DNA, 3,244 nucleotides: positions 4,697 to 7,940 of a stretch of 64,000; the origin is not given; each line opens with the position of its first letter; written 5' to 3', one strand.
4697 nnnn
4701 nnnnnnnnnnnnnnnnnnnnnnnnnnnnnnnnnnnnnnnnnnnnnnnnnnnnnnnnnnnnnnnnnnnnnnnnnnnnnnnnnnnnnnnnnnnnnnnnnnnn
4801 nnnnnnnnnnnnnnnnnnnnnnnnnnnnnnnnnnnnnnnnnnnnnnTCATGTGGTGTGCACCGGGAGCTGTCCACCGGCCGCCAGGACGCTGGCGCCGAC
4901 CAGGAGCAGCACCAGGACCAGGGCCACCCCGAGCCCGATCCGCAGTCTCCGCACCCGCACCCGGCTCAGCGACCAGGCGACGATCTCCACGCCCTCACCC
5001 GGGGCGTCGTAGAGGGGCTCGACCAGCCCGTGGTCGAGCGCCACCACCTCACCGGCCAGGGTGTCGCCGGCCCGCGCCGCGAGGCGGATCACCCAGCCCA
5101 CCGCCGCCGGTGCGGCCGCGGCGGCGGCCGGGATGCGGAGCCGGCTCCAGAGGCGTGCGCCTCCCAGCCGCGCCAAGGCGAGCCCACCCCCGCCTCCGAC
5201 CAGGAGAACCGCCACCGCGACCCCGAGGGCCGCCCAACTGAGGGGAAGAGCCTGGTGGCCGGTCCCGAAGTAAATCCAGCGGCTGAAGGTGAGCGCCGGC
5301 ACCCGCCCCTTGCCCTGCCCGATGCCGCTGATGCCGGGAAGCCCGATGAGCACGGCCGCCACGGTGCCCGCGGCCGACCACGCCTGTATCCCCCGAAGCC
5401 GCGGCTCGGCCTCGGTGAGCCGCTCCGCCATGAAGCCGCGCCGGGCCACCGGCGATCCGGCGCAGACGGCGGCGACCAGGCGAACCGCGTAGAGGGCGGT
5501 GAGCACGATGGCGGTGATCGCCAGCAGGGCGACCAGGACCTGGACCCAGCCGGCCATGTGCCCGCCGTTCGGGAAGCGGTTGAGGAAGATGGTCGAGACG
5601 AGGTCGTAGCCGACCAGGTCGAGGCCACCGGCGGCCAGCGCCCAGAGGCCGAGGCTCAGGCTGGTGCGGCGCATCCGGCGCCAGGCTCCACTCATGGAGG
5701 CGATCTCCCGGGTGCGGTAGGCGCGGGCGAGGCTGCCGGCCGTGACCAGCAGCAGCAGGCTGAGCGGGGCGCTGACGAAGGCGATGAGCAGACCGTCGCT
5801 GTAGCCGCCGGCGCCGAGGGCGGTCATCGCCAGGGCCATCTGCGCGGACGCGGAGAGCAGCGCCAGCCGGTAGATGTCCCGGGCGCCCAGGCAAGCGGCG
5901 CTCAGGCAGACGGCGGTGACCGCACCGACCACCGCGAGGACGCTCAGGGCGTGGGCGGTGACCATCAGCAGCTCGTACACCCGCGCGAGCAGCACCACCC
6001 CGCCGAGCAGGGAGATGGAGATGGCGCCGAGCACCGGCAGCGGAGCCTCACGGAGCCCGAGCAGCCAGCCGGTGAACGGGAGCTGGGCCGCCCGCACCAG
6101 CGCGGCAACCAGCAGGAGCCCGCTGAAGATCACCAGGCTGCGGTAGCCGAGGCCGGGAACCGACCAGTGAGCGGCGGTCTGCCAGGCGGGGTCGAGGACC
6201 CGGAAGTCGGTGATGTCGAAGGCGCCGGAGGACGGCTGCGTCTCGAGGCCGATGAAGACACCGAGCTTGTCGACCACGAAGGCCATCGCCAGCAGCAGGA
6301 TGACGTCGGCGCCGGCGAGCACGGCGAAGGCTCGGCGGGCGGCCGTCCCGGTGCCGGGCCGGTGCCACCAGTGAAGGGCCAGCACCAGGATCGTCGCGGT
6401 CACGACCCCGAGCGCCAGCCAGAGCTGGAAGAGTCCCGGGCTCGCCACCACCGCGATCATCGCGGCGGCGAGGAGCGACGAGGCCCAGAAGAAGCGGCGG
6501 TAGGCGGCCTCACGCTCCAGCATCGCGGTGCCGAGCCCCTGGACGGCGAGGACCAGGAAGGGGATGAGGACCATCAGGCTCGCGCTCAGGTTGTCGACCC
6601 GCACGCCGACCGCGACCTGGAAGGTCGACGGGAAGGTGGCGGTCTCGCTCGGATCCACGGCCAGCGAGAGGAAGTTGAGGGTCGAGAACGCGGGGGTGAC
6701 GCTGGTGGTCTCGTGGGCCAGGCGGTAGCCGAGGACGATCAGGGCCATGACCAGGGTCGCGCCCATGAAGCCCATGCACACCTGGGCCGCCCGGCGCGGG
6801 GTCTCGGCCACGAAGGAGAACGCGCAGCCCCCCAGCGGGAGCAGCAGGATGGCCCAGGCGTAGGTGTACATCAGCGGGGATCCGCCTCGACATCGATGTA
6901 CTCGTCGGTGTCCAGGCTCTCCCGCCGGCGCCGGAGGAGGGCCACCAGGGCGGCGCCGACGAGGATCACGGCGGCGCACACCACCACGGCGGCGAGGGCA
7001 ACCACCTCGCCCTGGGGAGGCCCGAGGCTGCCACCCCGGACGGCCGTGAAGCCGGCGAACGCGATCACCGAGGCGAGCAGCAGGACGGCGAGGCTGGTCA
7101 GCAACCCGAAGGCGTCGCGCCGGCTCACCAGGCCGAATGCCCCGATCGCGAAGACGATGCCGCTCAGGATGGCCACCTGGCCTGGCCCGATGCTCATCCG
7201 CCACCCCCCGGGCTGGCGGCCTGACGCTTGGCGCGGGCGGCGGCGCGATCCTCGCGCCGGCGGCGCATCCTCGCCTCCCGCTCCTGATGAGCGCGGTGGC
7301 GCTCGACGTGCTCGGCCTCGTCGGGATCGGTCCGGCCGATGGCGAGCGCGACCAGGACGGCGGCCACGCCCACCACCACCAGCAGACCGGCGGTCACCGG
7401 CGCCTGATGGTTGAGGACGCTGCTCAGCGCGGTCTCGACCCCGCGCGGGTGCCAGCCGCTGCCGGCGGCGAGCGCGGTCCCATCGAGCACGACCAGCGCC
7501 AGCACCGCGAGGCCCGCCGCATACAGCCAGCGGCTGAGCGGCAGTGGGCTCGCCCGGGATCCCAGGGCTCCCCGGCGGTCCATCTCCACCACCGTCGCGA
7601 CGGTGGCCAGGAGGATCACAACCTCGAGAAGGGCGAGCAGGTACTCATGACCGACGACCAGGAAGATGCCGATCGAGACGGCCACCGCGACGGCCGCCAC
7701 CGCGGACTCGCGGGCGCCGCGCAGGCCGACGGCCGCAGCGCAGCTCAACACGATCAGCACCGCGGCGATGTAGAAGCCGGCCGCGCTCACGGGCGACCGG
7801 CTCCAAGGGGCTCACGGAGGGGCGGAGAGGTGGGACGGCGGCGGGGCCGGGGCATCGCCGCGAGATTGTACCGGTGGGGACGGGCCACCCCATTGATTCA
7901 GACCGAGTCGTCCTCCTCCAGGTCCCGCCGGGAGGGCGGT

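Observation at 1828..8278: Orphan nuoJKLMN-like membrane-arm module whose proton-channel residues appear to be replaced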

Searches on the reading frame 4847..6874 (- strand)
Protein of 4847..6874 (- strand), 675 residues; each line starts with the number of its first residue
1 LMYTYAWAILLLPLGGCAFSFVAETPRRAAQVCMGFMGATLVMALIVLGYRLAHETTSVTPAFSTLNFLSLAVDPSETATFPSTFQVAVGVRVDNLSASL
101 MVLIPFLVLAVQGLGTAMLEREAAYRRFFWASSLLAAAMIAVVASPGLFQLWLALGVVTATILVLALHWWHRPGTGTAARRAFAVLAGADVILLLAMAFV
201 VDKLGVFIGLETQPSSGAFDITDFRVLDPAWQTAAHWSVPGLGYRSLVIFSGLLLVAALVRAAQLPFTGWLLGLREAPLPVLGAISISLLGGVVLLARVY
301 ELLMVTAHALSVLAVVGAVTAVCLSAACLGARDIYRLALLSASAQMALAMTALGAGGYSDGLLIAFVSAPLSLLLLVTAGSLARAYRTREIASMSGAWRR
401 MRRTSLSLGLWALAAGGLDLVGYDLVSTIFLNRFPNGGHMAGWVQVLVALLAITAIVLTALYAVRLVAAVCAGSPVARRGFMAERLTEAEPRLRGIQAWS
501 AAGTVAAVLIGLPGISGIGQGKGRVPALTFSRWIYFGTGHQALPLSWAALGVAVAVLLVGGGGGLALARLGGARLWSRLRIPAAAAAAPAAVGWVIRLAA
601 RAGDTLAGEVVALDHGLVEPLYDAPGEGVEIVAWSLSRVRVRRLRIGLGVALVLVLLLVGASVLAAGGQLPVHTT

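Call 3: search_protein_families(library=pfam, proteins=[window:4847-6874:-], max_evalue=0.01)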
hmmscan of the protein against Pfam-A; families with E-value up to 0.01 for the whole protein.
window:4847-6874:- (675 aa): 2 families
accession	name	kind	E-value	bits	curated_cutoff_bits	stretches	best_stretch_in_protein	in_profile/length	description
PF00361.26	Proton_antipo_M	-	8.2e-18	65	21.5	1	147-419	3-260/294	NADH:quinone oxidoreductase/Mrp antiporter, TM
PF00662.26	Proton_antipo_N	-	0.0025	18.1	24.5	1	83-129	5-51/51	NADH-Ubiquinone oxidoreductase (complex I), chain 5 N-terminus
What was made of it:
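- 4847..6871 (-): NuoL-like subunit (674 aa). Replacements: E144G, K229R, H334I, H338S, K342S; the TM12 Lys is absent. The C-terminal lateral-helix region and the last TM helix are retained. Pfam PF00361 plus a weak PF00662 hit (call 3).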

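Call 4: search_protein_families(library=ncbifam, proteins=[window:4847-6874:-], max_evalue=0.01)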
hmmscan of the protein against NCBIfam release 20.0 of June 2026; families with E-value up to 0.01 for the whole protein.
window:4847-6874:- (675 aa): 13 families
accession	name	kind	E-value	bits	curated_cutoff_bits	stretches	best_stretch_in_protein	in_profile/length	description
TIGR01974.1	NDH_I_L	subfamily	1.8e-32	113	407.5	1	6-477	3-446/630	NADH-quinone oxidoreductase subunit L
NF005141.0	PRK06590.1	equivalog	2.8e-32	112.4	556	1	4-483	3-437/615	NADH-quinone oxidoreductase subunit L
NF040617.1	F420_dehyd_FpoL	exception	1.4e-23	83.5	1050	1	86-477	70-472/669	F420H2 dehydrogenase subunit FpoL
NF005626.0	PRK07376.1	equivalog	2.8e-20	72.2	963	1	2-387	4-368/675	NAD(P)H-quinone oxidoreductase subunit 5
NF005633.0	PRK07390.1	subfamily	4.1e-18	65.3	676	1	85-475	79-442/613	NAD(P)H-quinone oxidoreductase subunit F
TIGR01960.1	ndhF3_CO2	subfamily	1.2e-16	60.4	588.7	1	85-474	79-441/606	NAD(P)H dehydrogenase, subunit NdhF3 family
NF006029.0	PRK08168.1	equivalog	2e-11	43.7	380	1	40-359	16-317/520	NADH-quinone oxidoreductase subunit L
NF005097.0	PRK06525.1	equivalog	3.9e-11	42.4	430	2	249-477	209-445/480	hydrogenase 4 subunit D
NF009286.0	PRK12646.1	equivalog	5.9e-11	41.6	1063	1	84-471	67-455/800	DUF4040 family protein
NF009288.0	PRK12648.1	equivalog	1e-06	27.1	1104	1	81-476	62-439/954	monovalent cation/H+ antiporter subunit A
NF009287.0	PRK12647.1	equivalog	5.4e-06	25.2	937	1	31-460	6-424/773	putative monovalent cation/H+ antiporter subunit A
NF009285.0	PRK12645.1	equivalog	6.8e-05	21.3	1028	1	84-359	67-323/804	Na+/H+ antiporter subunit A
TIGR00940.1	2a6301s01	subfamily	0.0049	15.2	920.45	0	85-358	65-318/793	monovalent cation:proton antiporter subunit A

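Call 6: search_solved_structures(query=window:4847-6874:-, show_alignments=2, max_evalue=0.00001)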
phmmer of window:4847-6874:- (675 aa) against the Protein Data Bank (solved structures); distinct sequences matched with E-value up to 0.00001: 31.
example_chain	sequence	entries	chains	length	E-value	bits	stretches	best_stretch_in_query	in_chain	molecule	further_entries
7z7r_L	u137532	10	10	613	4.6e-17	65.3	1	84-474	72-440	NADH dehydrogenase subunit L | NADH-quinone oxidoreductase subunit L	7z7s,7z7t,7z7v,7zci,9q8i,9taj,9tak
3rko_L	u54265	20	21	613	4.8e-17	65.2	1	83-474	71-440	NADH-QUINONE OXIDOREDUCTASE SUBUNIT L | Proton-translocating NADH-quinone oxidoreductase, chain L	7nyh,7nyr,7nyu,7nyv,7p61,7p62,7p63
5lnk_L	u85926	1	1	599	4e-15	58.9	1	252-475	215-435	Mitochondrial complex I, ND5 subunit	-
6q9b_D5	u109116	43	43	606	4.2e-15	58.8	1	252-475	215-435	NADH-ubiquinone oxidoreductase chain 5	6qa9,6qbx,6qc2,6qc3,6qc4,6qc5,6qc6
5cod_L1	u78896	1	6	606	6.8e-15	58.1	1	252-475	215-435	NADH-ubiquinone oxidoreductase chain 5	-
5lc5_L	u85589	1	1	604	8.2e-15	57.8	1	252-475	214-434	NADH-ubiquinone oxidoreductase chain 5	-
9w2u_L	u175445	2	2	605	8.3e-15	57.8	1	252-475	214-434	NADH-ubiquinone oxidoreductase chain 5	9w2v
5ldw_L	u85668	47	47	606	8.3e-15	57.8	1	252-475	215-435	NADH-ubiquinone oxidoreductase chain 5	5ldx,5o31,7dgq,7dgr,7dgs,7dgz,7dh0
7eu3_F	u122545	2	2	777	2.3e-14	56.4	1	3-384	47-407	NAD(P)H-quinone oxidoreductase subunit F | NADH-plastoquinone oxidoreductase subunit 5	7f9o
7v2d_l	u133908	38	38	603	2.7e-14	56.1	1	252-475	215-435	NADH-ubiquinone oxidoreductase chain 5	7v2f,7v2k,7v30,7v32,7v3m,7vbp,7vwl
5gpn_j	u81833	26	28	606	2.8e-14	56.1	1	252-475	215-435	NADH-ubiquinone oxidoreductase chain 5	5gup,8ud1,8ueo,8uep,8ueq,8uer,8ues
7v2c_l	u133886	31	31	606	2.8e-14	56.1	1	252-475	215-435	NADH-ubiquinone oxidoreductase chain 5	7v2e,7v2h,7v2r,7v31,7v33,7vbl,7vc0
9ti4_l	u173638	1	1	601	3.7e-14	55.7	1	246-504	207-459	NADH-ubiquinone oxidoreductase chain 5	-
9cwt_l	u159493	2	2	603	3.8e-14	55.7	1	246-504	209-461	NADH-ubiquinone oxidoreductase chain 5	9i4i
6hum_F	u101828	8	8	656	4.1e-14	55.5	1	2-384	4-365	NADH dehydrogenase subunit 5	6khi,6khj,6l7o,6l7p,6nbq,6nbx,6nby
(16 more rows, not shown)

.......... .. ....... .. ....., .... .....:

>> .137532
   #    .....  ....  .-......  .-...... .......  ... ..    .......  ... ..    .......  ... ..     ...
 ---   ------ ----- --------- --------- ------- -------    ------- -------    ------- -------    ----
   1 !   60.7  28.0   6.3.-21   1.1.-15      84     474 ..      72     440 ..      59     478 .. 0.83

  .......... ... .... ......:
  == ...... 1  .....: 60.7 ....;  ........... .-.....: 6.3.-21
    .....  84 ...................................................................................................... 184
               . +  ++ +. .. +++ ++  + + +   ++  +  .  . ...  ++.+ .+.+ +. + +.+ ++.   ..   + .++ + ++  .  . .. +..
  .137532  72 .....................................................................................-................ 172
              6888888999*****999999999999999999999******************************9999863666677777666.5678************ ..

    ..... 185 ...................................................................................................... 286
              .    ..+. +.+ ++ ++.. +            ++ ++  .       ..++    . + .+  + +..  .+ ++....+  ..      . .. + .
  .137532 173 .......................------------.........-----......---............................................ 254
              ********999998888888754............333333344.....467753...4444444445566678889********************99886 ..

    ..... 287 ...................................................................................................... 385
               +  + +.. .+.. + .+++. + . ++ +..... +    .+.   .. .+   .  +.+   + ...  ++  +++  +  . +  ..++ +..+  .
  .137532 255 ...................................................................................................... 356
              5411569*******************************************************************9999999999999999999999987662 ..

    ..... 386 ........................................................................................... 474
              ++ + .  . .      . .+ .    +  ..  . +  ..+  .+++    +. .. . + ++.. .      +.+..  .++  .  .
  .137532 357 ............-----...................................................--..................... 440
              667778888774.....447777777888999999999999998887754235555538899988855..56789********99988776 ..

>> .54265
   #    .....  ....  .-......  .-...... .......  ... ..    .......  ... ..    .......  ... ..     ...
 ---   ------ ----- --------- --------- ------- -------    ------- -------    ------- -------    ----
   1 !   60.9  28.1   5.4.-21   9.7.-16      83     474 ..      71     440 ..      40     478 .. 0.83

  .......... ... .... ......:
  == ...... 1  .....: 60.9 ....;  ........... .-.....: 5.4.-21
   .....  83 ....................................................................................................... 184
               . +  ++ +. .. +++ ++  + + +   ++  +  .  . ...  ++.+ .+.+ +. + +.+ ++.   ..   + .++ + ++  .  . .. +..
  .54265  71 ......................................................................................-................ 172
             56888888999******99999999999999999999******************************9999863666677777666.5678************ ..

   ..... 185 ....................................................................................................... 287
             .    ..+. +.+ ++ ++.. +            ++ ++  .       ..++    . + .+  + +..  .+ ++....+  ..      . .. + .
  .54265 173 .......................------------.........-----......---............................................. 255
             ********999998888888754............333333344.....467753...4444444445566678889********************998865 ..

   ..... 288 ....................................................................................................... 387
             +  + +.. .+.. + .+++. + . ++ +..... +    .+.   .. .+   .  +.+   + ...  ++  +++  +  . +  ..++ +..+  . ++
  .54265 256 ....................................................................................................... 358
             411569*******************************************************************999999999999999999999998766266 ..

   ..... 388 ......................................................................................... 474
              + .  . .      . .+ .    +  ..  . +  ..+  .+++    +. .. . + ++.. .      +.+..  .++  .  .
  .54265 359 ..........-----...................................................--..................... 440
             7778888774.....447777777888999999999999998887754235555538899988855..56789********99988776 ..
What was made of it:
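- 4847..6871 (-): PDB alignment (call 6).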

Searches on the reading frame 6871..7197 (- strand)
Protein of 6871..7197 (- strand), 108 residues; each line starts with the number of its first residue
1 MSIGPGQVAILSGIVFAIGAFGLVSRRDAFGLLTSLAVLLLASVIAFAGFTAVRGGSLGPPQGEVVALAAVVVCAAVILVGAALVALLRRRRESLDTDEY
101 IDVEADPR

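Call 3: search_protein_families(library=pfam, proteins=[window:6871-7197:-], max_evalue=0.01)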
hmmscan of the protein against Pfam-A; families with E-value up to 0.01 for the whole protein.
window:6871-7197:- (108 aa): 2 families
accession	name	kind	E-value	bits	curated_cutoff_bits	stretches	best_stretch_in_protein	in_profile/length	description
PF00420.29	Oxidored_q2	-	1.8e-13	50.4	26.1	1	9-99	3-89/95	NADH-ubiquinone/plastoquinone oxidoreductase chain 4L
PF07857.17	TMEM144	-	0.0023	17.4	26.2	1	8-92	59-141/332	Transmembrane family, TMEM144 of transporters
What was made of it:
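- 6871..7197 (-): NuoK-like subunit (108 aa). Both membrane Glu residues are lost (E36A, E72V). R25 and R26 are kept. Pfam PF00420, E 1.8e-13 (call 3).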

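Call 4: search_protein_families(library=ncbifam, proteins=[window:6871-7197:-], max_evalue=0.01)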
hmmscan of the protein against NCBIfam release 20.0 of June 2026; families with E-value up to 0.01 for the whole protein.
window:6871-7197:- (108 aa): 6 families
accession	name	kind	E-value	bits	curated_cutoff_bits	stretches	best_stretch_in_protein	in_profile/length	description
NF004320.0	PRK05715.1-2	equivalog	8.1e-14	51.5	57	1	5-99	3-93/99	NADH-quinone oxidoreductase subunit NuoK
NF004319.0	PRK05715.1-1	equivalog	2.1e-11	43.9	101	1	10-100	9-95/100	NADH-quinone oxidoreductase subunit NuoK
NF004322.0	PRK05715.1-4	equivalog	1.1e-10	41.4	128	1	9-100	10-99/104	NADH-quinone oxidoreductase subunit NuoK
NF040614.1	F420_dehyd_FpoK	exception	3.7e-09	36.9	145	1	10-99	7-92/98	F420H2 dehydrogenase subunit FpoK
NF004323.0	PRK05715.1-5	equivalog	5.5e-08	33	89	1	5-98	5-95/102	NADH-quinone oxidoreductase subunit NuoK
NF004321.0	PRK05715.1-3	equivalog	4.1e-07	30.2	91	1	7-99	6-95/101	NADH-quinone oxidoreductase subunit NuoK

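Call 91: search_solved_structures(query=window:6871-7197:-, show_alignments=3, max_evalue=0.01)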
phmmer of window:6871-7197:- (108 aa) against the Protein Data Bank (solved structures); distinct sequences matched with E-value up to 0.01: 15.
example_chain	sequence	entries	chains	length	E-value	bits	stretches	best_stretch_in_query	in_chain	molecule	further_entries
3rko_K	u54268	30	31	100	3.2e-10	43.5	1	9-101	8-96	NADH-QUINONE OXIDOREDUCTASE SUBUNIT K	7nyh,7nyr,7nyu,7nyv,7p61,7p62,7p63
8e9g_K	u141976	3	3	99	5.1e-10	42.9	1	5-98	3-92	NADH-quinone oxidoreductase subunit K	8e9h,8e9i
6hum_E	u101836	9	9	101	3.7e-09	40.1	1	8-100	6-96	NAD(P)H-quinone oxidoreductase subunit 4L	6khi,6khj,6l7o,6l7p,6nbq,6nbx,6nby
4he8_K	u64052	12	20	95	5.6e-08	36.3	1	10-101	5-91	NADH-quinone oxidoreductase subunit 11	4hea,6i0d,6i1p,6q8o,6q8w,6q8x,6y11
9rbf_V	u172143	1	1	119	1.4e-07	35.1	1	9-92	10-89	NuoK-86 nascent peptide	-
7wff_E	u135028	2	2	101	2.9e-06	30.9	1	8-96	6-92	NAD(P)H-quinone oxidoreductase subunit 4L, chloroplastic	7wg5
9grx_E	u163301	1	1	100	4.4e-06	30.3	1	8-96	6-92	NAD(P)H-quinone oxidoreductase subunit 4L, chloroplastic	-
8qby_K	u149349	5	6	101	4.7e-05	27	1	6-97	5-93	NADH-quinone oxidoreductase subunit K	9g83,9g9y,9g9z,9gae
9t5x_V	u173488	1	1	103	0.00046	23.8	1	9-75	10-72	NADH-quinone oxidoreductase subunit K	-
7aqq_K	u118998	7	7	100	0.00054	23.6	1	11-95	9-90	NADH dehydrogenase subunit 4L | NADH-ubiquinone oxidoreductase chain 4L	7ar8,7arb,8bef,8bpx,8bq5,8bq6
7eu3_E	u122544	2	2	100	0.001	22.6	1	8-95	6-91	NAD(P)H-quinone oxidoreductase subunit 4L, chloroplastic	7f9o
7a23_K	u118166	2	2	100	0.0011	22.5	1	11-95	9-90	Nad4Lm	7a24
7ar7_K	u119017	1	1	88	0.0018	21.9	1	11-90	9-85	NADH-ubiquinone oxidoreductase chain 4L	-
8e73_4L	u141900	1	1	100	0.0029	21.2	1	11-95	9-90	Nad4L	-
7onh_A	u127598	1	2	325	0.0062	20.2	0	8-26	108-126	SAKe6BE-L3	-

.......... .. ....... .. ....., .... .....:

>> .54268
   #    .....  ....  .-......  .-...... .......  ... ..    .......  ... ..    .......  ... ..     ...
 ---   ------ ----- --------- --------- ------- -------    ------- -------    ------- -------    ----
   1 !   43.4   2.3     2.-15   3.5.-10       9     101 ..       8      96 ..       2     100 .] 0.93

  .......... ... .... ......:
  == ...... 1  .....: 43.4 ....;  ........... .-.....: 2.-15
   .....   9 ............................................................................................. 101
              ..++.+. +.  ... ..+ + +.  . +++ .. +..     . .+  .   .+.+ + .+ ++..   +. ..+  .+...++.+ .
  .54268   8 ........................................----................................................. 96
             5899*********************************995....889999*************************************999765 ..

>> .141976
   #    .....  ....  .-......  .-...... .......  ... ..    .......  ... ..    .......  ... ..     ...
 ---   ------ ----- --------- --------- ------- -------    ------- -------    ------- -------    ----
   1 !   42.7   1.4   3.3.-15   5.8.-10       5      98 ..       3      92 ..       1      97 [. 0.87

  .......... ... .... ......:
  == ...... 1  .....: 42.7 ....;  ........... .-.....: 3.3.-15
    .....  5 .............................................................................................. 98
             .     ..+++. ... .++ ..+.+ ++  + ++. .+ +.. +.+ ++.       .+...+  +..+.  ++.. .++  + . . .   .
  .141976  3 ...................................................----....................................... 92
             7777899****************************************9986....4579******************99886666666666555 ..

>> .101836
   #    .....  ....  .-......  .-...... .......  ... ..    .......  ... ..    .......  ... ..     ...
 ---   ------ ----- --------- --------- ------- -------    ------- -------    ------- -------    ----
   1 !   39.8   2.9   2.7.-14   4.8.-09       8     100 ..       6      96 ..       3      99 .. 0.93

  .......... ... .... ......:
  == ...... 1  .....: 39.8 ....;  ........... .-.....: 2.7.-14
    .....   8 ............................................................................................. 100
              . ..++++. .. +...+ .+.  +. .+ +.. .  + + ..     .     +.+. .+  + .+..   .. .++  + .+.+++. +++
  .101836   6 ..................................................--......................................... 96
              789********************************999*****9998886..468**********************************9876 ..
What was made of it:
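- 6871..7197 (-): PDB alignment (call 91).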

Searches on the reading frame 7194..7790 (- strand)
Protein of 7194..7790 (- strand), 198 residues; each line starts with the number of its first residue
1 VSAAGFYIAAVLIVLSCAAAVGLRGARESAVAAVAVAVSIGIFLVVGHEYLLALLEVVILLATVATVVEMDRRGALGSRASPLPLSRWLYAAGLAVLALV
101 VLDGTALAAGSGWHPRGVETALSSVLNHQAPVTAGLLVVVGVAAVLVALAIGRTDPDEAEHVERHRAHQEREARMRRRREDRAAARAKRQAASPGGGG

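Call 3: search_protein_families(library=pfam, proteins=[window:7194-7790:-], max_evalue=0.01)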
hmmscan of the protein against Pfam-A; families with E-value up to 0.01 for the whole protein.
window:7194-7790:- (198 aa): 0 families

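Call 4: search_protein_families(library=ncbifam, proteins=[window:7194-7790:-], max_evalue=0.01)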
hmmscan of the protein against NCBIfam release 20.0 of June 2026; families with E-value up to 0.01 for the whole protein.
window:7194-7790:- (198 aa): 1 family
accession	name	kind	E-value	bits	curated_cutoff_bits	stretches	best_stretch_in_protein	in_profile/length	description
NF033480.1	bifunc_MprF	equivalog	9.5e-05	20.8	600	1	8-174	372-529/841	bifunctional lysylphosphatidylglycerol flippase/synthetase MprF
